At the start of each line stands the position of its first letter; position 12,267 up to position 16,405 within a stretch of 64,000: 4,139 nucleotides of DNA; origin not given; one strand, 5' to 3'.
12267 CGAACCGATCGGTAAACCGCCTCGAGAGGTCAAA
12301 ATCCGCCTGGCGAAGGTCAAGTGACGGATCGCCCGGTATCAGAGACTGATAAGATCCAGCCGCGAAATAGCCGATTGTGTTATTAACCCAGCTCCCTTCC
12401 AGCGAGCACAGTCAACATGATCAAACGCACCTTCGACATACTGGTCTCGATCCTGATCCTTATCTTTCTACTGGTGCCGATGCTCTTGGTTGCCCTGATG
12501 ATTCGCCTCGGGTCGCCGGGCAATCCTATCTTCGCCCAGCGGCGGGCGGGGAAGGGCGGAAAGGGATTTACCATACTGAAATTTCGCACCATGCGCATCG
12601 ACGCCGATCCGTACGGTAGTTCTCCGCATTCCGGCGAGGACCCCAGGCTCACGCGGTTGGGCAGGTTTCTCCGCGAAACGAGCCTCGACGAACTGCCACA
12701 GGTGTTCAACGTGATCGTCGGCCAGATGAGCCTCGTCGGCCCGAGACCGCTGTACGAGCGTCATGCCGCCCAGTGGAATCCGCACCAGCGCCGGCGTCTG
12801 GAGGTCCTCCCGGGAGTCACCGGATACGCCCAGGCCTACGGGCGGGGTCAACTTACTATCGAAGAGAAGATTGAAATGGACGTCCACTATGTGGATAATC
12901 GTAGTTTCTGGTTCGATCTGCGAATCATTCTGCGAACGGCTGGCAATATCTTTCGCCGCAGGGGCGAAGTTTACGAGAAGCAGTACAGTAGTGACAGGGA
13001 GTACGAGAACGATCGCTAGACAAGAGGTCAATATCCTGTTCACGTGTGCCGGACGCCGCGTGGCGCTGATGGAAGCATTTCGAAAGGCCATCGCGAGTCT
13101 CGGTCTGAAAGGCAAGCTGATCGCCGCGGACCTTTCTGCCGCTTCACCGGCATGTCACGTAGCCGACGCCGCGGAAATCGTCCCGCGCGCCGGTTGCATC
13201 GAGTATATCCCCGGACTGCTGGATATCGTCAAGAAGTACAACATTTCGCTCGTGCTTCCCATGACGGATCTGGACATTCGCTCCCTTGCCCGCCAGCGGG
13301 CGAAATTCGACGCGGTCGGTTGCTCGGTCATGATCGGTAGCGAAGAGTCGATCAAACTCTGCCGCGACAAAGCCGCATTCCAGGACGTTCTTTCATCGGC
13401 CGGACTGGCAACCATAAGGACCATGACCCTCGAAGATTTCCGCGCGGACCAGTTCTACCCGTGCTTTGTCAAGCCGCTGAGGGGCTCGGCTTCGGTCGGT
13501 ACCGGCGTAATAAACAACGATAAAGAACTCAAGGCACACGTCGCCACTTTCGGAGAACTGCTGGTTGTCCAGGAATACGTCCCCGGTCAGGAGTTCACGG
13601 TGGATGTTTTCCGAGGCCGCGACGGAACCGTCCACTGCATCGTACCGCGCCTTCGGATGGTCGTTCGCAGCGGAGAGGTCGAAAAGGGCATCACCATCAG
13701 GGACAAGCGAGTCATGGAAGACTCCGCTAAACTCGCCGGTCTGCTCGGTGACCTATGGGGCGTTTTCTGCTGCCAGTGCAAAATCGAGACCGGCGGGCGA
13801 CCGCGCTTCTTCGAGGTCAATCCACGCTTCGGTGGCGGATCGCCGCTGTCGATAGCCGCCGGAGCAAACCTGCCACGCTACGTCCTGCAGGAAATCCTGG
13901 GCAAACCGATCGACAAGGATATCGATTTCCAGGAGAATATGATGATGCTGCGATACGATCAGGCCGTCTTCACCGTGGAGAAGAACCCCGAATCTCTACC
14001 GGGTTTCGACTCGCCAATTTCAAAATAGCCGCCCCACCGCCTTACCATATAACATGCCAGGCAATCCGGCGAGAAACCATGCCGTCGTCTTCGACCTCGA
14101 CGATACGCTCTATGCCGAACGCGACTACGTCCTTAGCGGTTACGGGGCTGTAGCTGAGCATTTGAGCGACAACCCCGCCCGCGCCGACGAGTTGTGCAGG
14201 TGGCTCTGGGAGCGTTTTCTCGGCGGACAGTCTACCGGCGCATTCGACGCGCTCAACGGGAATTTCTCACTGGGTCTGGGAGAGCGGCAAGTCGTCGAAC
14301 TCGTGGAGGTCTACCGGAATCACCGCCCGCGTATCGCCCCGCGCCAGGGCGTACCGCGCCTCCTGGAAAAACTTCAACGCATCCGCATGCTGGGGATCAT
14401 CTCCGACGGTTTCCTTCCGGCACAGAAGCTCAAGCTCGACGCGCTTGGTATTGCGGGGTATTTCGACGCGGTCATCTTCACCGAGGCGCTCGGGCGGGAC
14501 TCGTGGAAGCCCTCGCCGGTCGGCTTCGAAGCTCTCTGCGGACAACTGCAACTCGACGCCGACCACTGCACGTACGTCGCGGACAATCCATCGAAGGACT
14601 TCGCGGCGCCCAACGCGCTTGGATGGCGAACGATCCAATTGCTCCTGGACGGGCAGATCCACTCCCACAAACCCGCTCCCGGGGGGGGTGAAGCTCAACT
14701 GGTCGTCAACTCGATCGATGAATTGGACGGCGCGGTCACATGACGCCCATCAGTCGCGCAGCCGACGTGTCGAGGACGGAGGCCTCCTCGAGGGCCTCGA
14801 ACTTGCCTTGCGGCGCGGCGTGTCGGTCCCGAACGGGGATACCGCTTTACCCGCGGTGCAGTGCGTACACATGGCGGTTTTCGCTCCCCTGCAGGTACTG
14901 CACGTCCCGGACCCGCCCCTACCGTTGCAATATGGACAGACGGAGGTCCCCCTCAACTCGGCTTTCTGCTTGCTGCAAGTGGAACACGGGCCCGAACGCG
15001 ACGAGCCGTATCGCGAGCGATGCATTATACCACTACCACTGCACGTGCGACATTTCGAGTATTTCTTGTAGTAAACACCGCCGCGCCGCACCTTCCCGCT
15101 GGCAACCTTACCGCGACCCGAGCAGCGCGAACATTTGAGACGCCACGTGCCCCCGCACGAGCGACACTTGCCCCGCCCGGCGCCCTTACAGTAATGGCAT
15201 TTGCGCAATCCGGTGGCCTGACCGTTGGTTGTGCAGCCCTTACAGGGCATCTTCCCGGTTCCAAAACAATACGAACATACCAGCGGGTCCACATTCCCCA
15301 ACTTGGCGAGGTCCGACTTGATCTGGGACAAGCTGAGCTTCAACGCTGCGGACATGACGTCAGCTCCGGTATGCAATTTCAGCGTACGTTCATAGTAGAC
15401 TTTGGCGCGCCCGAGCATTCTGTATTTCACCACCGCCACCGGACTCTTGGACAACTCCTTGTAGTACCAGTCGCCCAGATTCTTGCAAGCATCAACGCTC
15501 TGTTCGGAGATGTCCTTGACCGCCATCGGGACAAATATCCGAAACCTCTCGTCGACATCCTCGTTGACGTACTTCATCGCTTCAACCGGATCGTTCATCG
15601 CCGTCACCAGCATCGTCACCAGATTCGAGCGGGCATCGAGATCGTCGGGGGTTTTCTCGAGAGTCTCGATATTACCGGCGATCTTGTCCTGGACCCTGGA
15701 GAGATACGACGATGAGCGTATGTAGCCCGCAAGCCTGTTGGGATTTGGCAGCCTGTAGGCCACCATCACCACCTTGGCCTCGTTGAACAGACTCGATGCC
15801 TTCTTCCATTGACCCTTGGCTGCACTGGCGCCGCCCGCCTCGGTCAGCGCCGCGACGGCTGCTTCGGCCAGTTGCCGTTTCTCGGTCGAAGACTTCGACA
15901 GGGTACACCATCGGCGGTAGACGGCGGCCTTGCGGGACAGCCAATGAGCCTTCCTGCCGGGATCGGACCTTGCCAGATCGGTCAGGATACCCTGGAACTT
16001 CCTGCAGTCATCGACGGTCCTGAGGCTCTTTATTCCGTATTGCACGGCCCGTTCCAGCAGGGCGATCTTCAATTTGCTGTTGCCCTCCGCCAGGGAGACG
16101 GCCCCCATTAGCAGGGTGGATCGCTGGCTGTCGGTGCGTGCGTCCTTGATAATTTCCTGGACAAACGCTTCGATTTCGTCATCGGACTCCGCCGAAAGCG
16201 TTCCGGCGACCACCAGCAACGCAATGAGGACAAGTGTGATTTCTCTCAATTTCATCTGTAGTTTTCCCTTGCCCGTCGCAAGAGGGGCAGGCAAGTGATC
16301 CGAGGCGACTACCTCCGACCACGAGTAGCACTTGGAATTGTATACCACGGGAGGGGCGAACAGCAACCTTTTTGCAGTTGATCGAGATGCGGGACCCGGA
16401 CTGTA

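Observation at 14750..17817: Tandem paralogous secreted proteins ending in long DnaJ-CR-like CxxCxGxG zinc-finger arrays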

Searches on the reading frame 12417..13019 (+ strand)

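Call 62: search_protein_families(library=pfam, proteins=[window:12417-13019:+], max_evalue=0.00001)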
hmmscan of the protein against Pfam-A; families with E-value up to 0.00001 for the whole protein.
window:12417-13019:+ (200 aa): 1 family
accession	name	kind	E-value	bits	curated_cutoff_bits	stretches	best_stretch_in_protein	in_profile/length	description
PF02397.22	Bac_transf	-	1.7e-63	213.8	27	1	3-179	1-178/179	Bacterial sugar transferase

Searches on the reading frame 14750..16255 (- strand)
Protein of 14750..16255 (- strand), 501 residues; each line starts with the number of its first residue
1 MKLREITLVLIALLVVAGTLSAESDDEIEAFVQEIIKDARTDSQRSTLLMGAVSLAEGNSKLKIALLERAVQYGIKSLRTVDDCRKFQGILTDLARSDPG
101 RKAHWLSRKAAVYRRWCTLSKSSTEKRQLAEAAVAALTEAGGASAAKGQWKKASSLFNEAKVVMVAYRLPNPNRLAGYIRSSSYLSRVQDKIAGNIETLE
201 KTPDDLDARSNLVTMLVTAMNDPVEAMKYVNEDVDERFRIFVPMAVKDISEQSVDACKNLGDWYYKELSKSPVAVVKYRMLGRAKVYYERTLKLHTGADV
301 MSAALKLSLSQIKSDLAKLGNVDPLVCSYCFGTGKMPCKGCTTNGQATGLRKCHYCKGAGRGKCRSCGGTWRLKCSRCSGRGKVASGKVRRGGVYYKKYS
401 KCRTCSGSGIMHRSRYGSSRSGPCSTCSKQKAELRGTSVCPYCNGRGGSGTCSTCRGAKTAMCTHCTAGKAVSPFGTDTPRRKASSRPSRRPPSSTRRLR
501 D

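Call 4: search_protein_families(library=pfam, proteins=[window:14750-16255:-], max_evalue=1)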
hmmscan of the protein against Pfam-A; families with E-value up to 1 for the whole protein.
window:14750-16255:- (501 aa): 2 families
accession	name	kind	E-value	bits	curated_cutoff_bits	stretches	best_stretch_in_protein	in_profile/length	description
PF23733.2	GRXCR1-2_C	-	0.0026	18.1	26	1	364-412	1-42/47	GRXCR1/2, C-terminal domain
PF00684.25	DnaJ_CXXCXGXG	-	0.075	13.7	32.7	2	375-447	1-65/65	DnaJ central domain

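Call 6: search_protein_families(library=ncbifam, proteins=[window:14750-16255:-], max_evalue=1)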
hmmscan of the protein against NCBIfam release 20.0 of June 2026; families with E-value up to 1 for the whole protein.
window:14750-16255:- (501 aa): 0 families
